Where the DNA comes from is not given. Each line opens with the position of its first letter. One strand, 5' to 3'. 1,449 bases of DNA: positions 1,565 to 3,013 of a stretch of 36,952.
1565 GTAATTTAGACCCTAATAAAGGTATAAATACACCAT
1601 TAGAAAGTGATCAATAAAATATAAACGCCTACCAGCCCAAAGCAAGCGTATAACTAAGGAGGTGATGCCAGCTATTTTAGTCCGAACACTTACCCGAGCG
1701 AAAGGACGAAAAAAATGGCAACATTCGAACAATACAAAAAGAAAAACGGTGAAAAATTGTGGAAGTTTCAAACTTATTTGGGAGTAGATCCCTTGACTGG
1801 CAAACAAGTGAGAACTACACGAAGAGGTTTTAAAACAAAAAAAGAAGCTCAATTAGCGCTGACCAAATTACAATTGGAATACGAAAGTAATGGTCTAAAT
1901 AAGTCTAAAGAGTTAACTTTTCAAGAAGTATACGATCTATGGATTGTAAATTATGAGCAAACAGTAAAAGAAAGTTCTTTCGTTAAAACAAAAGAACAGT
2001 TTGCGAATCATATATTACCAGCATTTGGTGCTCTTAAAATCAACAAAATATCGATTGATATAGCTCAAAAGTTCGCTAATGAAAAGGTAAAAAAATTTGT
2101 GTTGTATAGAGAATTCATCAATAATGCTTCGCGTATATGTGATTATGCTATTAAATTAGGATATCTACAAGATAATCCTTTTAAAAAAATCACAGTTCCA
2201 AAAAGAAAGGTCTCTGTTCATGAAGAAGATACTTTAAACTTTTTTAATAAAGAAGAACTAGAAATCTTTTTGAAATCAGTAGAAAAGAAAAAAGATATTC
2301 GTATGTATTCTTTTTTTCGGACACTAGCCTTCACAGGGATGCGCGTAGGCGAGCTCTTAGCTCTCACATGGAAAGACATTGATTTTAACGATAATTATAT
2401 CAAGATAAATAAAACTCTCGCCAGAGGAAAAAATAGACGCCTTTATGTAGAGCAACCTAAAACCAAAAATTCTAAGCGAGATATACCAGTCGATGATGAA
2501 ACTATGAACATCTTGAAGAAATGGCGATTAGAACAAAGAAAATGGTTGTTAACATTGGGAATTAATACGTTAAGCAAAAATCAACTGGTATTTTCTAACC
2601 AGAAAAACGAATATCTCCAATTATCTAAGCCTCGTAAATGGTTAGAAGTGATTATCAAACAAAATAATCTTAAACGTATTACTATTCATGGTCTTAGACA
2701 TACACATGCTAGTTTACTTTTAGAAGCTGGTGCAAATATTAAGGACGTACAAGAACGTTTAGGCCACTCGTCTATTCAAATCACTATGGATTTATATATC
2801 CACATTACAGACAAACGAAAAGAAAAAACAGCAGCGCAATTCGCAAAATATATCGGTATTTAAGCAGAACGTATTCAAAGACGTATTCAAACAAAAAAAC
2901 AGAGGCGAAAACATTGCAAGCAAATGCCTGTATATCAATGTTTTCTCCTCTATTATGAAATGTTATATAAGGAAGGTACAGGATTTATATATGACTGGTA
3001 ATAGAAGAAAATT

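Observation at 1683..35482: Exact 15-mer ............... present three times: upstream of int, inverted at the far side of attP, and just after the Xis-family gene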

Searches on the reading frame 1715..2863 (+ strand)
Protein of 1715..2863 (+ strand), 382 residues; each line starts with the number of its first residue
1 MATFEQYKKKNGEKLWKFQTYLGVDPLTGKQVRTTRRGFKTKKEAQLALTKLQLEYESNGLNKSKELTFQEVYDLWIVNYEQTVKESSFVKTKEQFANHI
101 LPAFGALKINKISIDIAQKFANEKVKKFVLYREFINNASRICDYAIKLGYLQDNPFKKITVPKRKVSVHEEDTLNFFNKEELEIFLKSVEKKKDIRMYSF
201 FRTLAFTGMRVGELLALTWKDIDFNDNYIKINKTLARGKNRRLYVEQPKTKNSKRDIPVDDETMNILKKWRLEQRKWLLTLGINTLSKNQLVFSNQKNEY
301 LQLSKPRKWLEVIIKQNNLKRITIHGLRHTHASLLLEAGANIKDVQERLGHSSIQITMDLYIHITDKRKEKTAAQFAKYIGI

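Call 10: search_protein_families(library=pfam, proteins=[window:1715-2863:+], max_evalue=0.01)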
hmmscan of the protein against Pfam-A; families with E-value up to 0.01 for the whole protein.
window:1715-2863:+ (382 aa): 4 families
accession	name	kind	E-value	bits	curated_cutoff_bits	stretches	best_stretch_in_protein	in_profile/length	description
PF00589.27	Phage_integrase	-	2.5e-32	112.5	27.1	1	176-367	2-171/172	Phage integrase family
PF14659.12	Phage_int_SAM_3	-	1.6e-16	60.7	22.6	1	68-124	1-57/58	Phage integrase, N-terminal SAM-like domain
PF14657.12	Arm-DNA-bind_4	-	4e-15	55.6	22.3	1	16-59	2-45/47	Arm DNA-binding domain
PF22022.2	Phage_int_M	-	2.3e-05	25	27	1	69-158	1-92/96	Phage integrase central domain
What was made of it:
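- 1715..2863 (+): int: tyrosine integrase with an arm-binding N-domain. The weak SD AAAGGA lies at 1701-1706. Pfam Phage_integrase, Phage_int_SAM_3 and Arm-DNA-bind_4 (call 10).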

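Call 16: find_related_loci(query=window:1715-2863:+, collection=genome_contigs, flank=10000)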
Query window:1715-2863:+ (382 aa) in genome_contigs; peptide patterns used: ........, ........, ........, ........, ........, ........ (x = any residue, [..] = any of these).
81 stretches matched a pattern; 34 encode a relative of the query (tblastn E <= 1e-3); 34 distinct loci.
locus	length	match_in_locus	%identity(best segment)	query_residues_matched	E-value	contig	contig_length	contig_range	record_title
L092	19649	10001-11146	99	1-382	0e+0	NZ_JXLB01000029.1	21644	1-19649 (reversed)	Enterococcus ratti strain DSM 15687 Scaffold29, whole genome shotgun sequence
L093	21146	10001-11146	98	1-382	0e+0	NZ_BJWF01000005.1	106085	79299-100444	Enterococcus villorum strain NBRC 100699 sequence005, whole genome shotgun sequence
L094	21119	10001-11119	47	10-382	3e-110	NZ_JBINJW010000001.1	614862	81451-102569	Proteiniclasticum sp. C24MP 1, whole genome shotgun sequence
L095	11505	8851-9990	41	1-382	7e-87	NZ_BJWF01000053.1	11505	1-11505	Enterococcus villorum strain NBRC 100699 sequence053, whole genome shotgun sequence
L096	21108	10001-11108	44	16-382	5e-85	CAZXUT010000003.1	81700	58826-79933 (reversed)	MAG TPA_asm: uncultured Proteiniclasticum sp. isolate binchicken_co168_287 genome assembly, contig: NODE_404_length_8170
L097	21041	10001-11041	36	21-382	1e-60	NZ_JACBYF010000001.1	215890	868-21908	Gemelliphila palaticanis strain CIP 106318 NODE_1_length_215890_cov_45.965657, whole genome shotgun sequence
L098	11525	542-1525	30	4-361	2e-41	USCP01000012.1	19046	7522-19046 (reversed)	uncultured Peptococcaceae bacterium isolate UMGS1590 genome assembly, contig: NODE_407_length_19046_cov_3.32895, whole g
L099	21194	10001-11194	31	18-380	2e-41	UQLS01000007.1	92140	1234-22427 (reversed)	uncultured Phascolarctobacterium sp. isolate UMGS411 genome assembly, contig: NODE_101_length_92140_cov_8.792203, whole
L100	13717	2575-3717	30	27-382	1e-41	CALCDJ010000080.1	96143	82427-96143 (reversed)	MAG TPA_asm: uncultured Blautia sp. isolate ERR318692_bin.46_CONCOCT_v1.1_MAG genome assembly, contig: ERZ1764598.225, w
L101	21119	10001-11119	28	29-376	3e-40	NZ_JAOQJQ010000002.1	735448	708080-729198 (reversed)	Brotonthovivens ammoniilytica strain Sanger_109 .14207_7_10.2, whole genome shotgun sequence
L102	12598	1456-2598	30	27-382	3e-40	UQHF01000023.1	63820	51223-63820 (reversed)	uncultured Blautia sp. isolate UMGS276 genome assembly, contig: NODE_373_length_63820_cov_27.501168, whole genome shotgu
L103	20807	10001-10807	38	48-379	7e-38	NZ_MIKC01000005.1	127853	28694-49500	Enterococcus ureilyticus strain LMG 26676 13, whole genome shotgun sequence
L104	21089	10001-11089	31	9-380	3e-37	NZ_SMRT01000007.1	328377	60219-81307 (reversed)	Paenibacillus piri strain MS74 contig7, whole genome shotgun sequence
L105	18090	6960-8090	30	17-381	2e-40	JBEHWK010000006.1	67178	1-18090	MAG: Clostridiaceae bacterium isolate FI22 k141_69080_length_67178_cov_38.9875, whole genome shotgun sequence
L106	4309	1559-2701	28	29-378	3e-34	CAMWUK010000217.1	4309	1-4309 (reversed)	MAG TPA_asm: uncultured Clostridiaceae bacterium isolate SRR14411333_bin.4_metawrap_v1.3_MAG genome assembly, contig: NO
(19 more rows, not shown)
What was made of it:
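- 1715..2863 (+): 98-99% identical in E. ratti and E. villorum prophages (call 16).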

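Call 18: search_protein_families(library=phrogs, proteins=[window:1715-2863:+], max_evalue=0.001)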
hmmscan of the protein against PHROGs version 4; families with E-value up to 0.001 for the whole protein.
window:1715-2863:+ (382 aa): 9 families
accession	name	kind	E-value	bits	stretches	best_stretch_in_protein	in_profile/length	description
phrog_1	-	integration and excision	8.1e-85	287.3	1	7-381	115-452/611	integrase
phrog_216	-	integration and excision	9.1e-44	150.7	1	132-378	16-238/301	integrase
phrog_23783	-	integration and excision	7.2e-28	98.6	1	6-164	5-157/162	integrase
phrog_7685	-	integration and excision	3.8e-22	80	1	248-377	122-236/240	integrase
phrog_26960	-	unknown function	8.9e-12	46.5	1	9-127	13-129/146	-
phrog_38497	-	unknown function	4.5e-10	40.5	1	1-43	27-69/69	-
phrog_7269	-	integration and excision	1.3e-07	32.5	1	307-372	14-77/89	integrase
phrog_34557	-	integration and excision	4.6e-06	27.5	1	203-379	6-181/183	integrase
phrog_25190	-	integration and excision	0.00096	20.5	0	318-367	43-92/109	integrase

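Call 19: search_protein_families(library=ncbifam, proteins=[window:1715-2863:+], max_evalue=0.01)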
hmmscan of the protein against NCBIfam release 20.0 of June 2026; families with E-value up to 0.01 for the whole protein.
window:1715-2863:+ (382 aa): 10 families
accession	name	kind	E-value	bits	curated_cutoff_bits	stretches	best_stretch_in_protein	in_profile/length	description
NF040815.2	recomb_XerA_Arch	equivalog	2.5e-27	96.1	220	2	249-369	151-259/263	site-specific tyrosine recombinase/integron integrase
TIGR02225.1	recomb_XerD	equivalog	1.7e-26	93.2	329.6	1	121-375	54-285/290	site-specific tyrosine recombinase XerD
TIGR02224.1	recomb_XerC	equivalog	5.7e-25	88.3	335.15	1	141-371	76-284/295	tyrosine recombinase XerC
NF001399.0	PRK00283.1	subfamily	7.7e-23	81.2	279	1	138-374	80-293/300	tyrosine recombinase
TIGR02249.1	integrase_gron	subfamily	1.4e-17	64.1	265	2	316-371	253-307/315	integron integrase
NF003462.0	PRK05084.1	equivalog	2.1e-12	46.4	267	1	178-375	183-355/360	tyrosine recombinase XerS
NF002331.0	PRK01287.1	subfamily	2.5e-10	39.8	371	1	153-364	122-312/365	site-specific tyrosine recombinase XerC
NF011946.0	PRK15417.1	equivalog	2.5e-09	36.7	435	1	319-365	271-316/337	integron integrase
NF007371.0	PRK09871.1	subfamily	4.5e-06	26.3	222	1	194-358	25-169/198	tyrosine-type DNA invertase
NF007370.0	PRK09870.1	subfamily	0.00017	21.3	221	1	172-358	8-174/200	tyrosine-type DNA invertase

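Call 30: search_dna_similar(query=window:1715-2863:+, collection=phages, mode=protein, max_rows=60, max_evalue=1e-40)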
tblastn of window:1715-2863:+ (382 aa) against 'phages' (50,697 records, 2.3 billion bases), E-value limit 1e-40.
Records with a match: 517; places in all: 517; records where one place covers at least 80% of the query: 515.
Best place of each record, by identity: <60% 517.
By first word of the organism name: Streptococcus 442; Lactobacillus 20; Lactococcus 14; Bacillus 10; Enterococcus 7; Lacticaseibacillus 5; Latilactobacillus 4; Bacteriophage 4; Geobacillus 3; Acinetobacter 1; and 7 more.
By host as written in the record: - 16; Streptococcus pyogenes MGAS315 6; Streptococcus mitis 6; Streptococcus parauberis KCTC_11537 5; Streptococcus parauberis SP-llh 4; Streptococcus marmotae HTS5 4; Streptococcus pyogenes MGAS6180 4; Lactococcus lactis SMQ-86 4; and 376 more.
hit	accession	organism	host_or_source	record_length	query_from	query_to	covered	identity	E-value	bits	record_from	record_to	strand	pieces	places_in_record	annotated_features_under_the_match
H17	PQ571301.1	Enterococcus phage EH-TP1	Enterococcus hirae BBCO_MU_1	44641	6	380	98%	46.5%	6e-97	322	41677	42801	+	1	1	integrase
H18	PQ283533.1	Enterococcus phage vB_ElaS_B1578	Enterococcus sp. VKM B-1578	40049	1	380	99%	44.6%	5e-97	322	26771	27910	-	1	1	site-specific integrase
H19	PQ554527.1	Acinetobacter phage D2SVT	Acinetobacter baumannii AB5075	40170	1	380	99%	44.6%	5e-97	322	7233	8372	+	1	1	integrase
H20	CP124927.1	Enterococcus phage 1_EfsPF36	Enterococcus faecalis EfsPF36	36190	1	382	100%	44.2%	3e-101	334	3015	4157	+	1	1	record has no annotation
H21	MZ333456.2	Enterococcus phage VEsP-1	Enterococcus sp.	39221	1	381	100%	44.2%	3e-94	314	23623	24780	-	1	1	integrase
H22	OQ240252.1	Latilactobacillus phage TMW 1.591 P1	Latilactobacillus curvatus TMW 1.591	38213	6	381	98%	44.7%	2e-89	300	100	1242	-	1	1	integrase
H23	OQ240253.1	Latilactobacillus phage TMW 1.706 P1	Latilactobacillus curvatus TMW 1.706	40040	6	381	98%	44.7%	2e-89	300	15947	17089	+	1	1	integrase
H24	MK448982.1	Streptococcus phage Javan554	Streptococcus suis 89-3576-3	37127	1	381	100%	43.5%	3e-86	291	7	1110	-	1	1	integrase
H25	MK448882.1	Streptococcus phage Javan242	Streptococcus gordonii KCOM_1506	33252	6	382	99%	43.1%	1e-80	275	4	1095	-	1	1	integrase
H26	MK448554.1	Streptococcus satellite phage Javan591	Streptococcus suis T15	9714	6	382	99%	42.9%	1e-92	309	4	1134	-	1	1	integrase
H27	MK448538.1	Streptococcus satellite phage Javan556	Streptococcus suis A7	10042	6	382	99%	42.6%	7e-92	306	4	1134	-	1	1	integrase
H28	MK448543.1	Streptococcus satellite phage Javan561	Streptococcus suis ERR120038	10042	6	382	99%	42.6%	7e-92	306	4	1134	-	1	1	integrase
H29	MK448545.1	Streptococcus satellite phage Javan568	Streptococcus suis ERR211792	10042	6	382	99%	42.6%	7e-92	306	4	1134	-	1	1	integrase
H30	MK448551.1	Streptococcus satellite phage Javan582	Streptococcus suis P1_7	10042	6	382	99%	42.6%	7e-92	306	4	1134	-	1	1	integrase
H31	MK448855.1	Streptococcus phage Javan150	Streptococcus dysgalactiae ERR109308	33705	18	381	95%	44.1%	1e-81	277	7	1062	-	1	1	integrase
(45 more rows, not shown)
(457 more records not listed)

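Call 38: find_related_loci(query=A1, collection=viral_contigs, flank=10000)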
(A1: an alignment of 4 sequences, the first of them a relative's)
Query A1 (380 aa) in viral_contigs; peptide patterns used: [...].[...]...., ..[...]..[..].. (x = any residue, [..] = any of these).
600 stretches matched a pattern (row limit reached: there are more); 548 encode a relative of the query (tblastn E <= 1e-3); the best 80 are kept; 80 distinct loci.
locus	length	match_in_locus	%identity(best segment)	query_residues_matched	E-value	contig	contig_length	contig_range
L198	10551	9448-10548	47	12-380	9e-114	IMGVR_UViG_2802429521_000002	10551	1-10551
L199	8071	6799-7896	49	14-380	2e-113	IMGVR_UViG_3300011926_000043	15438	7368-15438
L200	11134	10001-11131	47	3-380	3e-113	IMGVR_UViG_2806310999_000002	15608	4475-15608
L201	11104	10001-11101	47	12-380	7e-113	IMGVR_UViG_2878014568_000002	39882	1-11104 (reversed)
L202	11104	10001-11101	47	12-380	6e-113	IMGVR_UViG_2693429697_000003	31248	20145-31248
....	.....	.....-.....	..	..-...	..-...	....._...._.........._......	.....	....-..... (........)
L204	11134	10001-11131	47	3-380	3e-111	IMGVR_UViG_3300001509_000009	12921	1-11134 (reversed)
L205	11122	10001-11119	48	8-380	2e-111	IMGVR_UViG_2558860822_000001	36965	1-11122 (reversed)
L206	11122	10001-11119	47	8-380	4e-110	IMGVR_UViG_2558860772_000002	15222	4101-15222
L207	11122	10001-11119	47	8-380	4e-110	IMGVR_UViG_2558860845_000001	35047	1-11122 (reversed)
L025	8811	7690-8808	47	8-380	3e-110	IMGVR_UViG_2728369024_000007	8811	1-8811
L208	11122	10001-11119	47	8-380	3e-110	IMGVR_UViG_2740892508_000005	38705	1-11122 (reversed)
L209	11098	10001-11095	48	16-380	5e-110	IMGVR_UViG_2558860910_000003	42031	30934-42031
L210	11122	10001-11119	47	8-380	5e-110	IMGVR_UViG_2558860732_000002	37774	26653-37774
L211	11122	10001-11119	47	8-380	5e-110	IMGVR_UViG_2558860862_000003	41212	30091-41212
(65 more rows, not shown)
